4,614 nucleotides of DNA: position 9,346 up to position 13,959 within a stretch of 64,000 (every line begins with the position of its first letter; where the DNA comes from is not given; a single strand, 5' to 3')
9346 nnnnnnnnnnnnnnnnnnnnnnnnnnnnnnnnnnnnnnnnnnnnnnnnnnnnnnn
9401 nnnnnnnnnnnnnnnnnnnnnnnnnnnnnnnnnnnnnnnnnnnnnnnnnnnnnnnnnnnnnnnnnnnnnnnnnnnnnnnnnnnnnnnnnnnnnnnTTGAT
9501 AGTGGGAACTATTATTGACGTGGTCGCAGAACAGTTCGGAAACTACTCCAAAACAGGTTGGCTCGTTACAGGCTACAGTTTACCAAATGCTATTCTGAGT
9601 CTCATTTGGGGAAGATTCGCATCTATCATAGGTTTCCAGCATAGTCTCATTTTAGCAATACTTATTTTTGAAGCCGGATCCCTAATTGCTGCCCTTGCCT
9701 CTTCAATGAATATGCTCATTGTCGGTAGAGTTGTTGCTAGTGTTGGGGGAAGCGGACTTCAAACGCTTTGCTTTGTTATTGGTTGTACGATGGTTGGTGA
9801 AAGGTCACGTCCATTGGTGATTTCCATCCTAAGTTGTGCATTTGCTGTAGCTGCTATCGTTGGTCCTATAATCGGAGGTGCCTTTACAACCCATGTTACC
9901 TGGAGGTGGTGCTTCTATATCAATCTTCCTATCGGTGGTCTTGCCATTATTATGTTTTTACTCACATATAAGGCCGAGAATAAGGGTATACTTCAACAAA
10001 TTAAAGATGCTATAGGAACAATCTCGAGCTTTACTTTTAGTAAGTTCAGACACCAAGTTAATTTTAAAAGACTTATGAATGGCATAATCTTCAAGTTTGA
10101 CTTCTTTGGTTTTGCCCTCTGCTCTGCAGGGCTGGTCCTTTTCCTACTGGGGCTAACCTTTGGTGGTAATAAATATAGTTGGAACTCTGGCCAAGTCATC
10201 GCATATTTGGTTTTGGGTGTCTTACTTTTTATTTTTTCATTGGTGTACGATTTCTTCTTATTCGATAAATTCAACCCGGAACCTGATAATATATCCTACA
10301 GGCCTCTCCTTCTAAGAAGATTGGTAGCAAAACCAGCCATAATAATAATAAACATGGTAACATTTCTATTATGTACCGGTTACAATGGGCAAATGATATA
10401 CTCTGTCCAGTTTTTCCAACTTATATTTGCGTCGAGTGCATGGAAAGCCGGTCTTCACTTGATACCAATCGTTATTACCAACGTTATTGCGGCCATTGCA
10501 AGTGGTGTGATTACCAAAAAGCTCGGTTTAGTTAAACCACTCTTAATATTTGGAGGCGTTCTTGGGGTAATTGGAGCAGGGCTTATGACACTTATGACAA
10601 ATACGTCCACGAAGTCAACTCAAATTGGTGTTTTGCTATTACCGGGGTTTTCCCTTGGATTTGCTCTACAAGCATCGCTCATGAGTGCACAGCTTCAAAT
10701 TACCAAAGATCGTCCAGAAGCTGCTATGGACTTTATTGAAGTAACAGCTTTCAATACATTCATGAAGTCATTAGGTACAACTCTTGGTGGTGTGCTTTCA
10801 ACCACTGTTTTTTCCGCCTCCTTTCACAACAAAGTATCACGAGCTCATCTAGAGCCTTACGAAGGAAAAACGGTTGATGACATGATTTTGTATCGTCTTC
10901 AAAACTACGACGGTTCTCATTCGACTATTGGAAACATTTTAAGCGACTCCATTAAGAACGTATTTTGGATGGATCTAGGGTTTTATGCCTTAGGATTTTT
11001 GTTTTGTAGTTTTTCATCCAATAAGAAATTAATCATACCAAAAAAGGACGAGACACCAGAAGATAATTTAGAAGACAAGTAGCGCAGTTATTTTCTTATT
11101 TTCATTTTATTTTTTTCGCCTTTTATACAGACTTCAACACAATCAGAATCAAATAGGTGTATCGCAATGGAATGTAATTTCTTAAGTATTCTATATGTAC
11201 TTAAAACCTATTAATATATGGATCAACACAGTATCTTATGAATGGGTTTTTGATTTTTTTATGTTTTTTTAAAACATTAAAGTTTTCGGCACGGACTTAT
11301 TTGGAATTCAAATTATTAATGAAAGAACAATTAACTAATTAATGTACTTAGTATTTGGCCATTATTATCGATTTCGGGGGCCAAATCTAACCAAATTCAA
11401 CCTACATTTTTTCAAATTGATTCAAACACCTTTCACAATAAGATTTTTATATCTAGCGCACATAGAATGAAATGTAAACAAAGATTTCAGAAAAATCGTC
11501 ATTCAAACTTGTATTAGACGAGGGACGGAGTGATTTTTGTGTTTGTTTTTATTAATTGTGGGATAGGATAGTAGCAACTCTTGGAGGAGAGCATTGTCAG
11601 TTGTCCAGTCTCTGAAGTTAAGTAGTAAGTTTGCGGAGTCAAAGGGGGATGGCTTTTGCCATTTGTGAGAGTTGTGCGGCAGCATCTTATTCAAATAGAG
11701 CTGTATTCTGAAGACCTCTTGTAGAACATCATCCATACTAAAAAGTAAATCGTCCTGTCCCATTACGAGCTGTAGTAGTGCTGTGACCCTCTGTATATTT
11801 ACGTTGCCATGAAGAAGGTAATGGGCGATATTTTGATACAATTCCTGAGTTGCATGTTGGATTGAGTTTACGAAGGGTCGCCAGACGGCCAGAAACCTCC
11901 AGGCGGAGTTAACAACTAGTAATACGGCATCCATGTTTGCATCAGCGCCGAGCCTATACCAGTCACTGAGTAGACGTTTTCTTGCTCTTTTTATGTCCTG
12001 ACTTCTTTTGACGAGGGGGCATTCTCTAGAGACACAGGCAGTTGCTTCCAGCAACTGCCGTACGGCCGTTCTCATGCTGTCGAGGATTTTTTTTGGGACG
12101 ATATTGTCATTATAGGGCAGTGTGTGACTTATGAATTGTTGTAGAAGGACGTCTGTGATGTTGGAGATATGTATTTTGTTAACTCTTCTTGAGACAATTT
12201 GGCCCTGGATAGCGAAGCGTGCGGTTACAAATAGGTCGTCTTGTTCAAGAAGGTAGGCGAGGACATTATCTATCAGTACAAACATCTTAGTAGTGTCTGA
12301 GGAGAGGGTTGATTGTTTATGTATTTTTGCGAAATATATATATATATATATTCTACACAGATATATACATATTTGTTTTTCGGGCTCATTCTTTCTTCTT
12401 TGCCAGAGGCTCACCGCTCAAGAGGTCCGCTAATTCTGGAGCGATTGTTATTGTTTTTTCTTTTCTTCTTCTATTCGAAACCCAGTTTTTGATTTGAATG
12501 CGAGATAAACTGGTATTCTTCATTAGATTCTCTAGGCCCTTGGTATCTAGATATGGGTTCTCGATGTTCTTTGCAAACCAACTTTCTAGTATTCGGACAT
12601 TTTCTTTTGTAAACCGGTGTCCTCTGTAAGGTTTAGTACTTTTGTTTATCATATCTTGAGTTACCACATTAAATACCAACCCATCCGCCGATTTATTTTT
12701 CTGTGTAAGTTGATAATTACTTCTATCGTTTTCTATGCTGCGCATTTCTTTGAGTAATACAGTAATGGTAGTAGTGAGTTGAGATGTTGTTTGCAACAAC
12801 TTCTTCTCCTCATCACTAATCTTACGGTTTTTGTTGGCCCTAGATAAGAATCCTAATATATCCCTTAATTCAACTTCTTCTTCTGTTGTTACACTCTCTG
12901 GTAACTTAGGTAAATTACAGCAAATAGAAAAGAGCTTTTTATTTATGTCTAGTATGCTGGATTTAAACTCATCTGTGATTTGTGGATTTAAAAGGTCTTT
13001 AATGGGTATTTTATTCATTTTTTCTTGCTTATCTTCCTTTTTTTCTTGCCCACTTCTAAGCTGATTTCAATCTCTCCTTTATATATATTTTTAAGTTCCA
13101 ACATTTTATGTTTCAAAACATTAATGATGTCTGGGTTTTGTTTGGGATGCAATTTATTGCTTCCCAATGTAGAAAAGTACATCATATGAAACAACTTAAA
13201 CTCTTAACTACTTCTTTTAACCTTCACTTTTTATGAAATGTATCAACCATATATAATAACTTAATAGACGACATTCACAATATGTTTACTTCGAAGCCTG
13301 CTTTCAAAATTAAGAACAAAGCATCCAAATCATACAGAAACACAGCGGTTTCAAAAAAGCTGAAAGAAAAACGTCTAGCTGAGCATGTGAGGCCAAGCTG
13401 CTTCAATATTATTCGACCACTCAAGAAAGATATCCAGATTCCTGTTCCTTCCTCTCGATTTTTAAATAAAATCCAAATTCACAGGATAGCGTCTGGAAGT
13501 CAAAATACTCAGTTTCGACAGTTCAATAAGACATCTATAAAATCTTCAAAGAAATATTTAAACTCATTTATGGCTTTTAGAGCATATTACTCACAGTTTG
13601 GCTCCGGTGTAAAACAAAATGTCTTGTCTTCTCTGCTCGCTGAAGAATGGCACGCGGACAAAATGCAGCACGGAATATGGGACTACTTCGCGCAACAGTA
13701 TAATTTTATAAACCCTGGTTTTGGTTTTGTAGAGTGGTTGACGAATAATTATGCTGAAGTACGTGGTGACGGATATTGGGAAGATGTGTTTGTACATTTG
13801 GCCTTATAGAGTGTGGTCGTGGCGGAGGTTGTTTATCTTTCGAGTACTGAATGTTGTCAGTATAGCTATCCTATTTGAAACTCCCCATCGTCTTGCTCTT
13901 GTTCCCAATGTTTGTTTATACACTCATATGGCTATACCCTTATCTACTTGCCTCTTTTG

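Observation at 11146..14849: Complete silent alpha mating-type cassette with an intact HO site and flanking ACS-containing silencer candidates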

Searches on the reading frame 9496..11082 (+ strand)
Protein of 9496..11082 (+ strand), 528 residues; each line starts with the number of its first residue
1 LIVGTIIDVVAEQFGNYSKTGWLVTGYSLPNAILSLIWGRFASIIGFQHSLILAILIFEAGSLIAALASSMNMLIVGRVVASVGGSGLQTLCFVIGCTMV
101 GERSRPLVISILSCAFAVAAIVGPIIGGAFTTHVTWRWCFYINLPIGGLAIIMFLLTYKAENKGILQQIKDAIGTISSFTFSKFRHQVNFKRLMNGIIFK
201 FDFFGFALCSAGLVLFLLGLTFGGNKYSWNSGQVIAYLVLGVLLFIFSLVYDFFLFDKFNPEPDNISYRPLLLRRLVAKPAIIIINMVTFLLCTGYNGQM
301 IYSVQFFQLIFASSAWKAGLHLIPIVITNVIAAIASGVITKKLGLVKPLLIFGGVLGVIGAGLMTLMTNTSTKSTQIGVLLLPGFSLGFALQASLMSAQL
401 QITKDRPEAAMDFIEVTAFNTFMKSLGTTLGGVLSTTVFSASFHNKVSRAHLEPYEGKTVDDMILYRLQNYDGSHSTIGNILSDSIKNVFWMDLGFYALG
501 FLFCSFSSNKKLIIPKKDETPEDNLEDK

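Call 6: search_protein_families(library=pfam, proteins=[window:9496-11082:+], max_evalue=0.01)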
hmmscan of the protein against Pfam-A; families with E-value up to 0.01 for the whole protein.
window:9496-11082:+ (528 aa): 3 families
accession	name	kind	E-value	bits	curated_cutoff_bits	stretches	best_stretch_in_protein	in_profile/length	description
PF07690.21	MFS_1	-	1.2e-37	130.1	33.4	2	2-261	14-267/347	Major Facilitator Superfamily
PF06609.19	TRI12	-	3.6e-09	36.1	23.2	1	13-429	73-459/599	Fungal trichothecene efflux pump (TRI12)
PF00083.30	Sugar_tr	-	4.2e-07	29.7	22.3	2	264-380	238-353/452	Sugar (and other) transporter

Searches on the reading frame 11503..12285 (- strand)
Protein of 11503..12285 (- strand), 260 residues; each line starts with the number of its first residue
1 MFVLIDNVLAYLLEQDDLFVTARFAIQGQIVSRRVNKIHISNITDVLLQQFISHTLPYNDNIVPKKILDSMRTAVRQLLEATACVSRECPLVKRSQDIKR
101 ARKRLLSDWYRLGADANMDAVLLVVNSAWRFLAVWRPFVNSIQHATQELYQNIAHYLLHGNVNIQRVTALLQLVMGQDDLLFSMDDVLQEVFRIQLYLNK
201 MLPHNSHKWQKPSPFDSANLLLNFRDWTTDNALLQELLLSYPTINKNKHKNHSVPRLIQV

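Call 6: search_protein_families(library=pfam, proteins=[window:11503-12285:-], max_evalue=0.01)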
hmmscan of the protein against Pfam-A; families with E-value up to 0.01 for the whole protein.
window:11503-12285:- (260 aa): 0 families

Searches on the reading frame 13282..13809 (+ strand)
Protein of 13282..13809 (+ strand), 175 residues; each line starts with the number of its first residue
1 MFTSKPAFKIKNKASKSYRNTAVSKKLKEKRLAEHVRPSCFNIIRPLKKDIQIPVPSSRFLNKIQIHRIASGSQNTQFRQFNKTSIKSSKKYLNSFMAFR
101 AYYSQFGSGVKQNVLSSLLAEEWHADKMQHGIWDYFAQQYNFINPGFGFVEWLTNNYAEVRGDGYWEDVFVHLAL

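Call 6: search_protein_families(library=pfam, proteins=[window:13282-13809:+], max_evalue=0.01)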
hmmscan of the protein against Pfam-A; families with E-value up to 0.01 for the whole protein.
window:13282-13809:+ (175 aa): 1 family
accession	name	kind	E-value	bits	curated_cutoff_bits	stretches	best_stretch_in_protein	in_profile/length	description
PF04769.18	MATalpha_HMGbox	-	9.8e-14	51.5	28.1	1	82-143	36-96/194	Mating-type protein MAT alpha 1 HMG-box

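Call 8: find_encoding_contigs(protein=window:13282-13809:+, flank=10000, max_places=10)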
Protein window:13282-13809:+ (175 aa): 24 contigs read that carry it; 10 places shown.
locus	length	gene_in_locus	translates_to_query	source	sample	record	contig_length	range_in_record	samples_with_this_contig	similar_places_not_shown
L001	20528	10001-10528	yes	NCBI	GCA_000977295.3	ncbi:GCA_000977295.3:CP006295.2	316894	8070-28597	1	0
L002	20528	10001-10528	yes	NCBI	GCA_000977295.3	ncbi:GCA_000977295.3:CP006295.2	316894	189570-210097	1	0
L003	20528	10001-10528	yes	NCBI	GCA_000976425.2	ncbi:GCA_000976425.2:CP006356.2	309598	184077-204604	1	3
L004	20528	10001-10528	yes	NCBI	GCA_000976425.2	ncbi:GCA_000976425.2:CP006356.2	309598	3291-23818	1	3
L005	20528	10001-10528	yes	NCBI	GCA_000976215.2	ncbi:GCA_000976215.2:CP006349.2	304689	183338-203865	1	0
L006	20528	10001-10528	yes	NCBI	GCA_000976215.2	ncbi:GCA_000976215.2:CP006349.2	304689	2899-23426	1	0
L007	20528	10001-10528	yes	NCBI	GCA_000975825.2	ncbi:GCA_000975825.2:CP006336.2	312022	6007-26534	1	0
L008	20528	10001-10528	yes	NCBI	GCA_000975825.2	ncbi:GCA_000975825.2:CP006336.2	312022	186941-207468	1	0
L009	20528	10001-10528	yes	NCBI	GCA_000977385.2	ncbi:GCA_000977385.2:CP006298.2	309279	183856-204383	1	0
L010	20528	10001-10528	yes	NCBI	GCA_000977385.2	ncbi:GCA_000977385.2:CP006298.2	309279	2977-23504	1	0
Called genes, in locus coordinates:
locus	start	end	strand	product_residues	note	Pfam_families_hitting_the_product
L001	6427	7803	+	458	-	PF06609:TRI12 (weak), PF07690:MFS_1, PF00083:Sugar_tr (weak)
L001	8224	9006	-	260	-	-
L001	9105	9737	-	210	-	PF00046:Homeodomain, PF05920:Homeobox_KN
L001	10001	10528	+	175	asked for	PF04769:MATalpha_HMGbox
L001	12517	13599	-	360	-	PF00291:PALP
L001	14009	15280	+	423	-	PF17321:Vac17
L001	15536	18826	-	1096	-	PF09444:MRC1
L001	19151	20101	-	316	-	PF17903:KH_KRR1_1st, PF21800:KH_KRR1_2nd, PF22891:KH_PNO1_2nd (weak)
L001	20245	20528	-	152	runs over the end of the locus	-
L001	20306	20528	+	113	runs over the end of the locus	-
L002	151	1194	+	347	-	PF01151:ELO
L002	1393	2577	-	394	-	PF01138:RNase_PH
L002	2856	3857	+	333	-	PF00294:PfkB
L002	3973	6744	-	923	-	PF03105:SPX, PF03600:CitMHS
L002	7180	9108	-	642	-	PF00617:RasGEF, PF00802:Glycoprotein_G (faint)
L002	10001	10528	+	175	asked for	PF04769:MATalpha_HMGbox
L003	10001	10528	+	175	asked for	PF04769:MATalpha_HMGbox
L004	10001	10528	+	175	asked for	PF04769:MATalpha_HMGbox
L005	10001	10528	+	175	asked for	PF04769:MATalpha_HMGbox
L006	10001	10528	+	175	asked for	PF04769:MATalpha_HMGbox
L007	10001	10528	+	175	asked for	PF04769:MATalpha_HMGbox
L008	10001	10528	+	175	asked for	PF04769:MATalpha_HMGbox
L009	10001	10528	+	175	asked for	PF04769:MATalpha_HMGbox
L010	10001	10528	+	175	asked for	PF04769:MATalpha_HMGbox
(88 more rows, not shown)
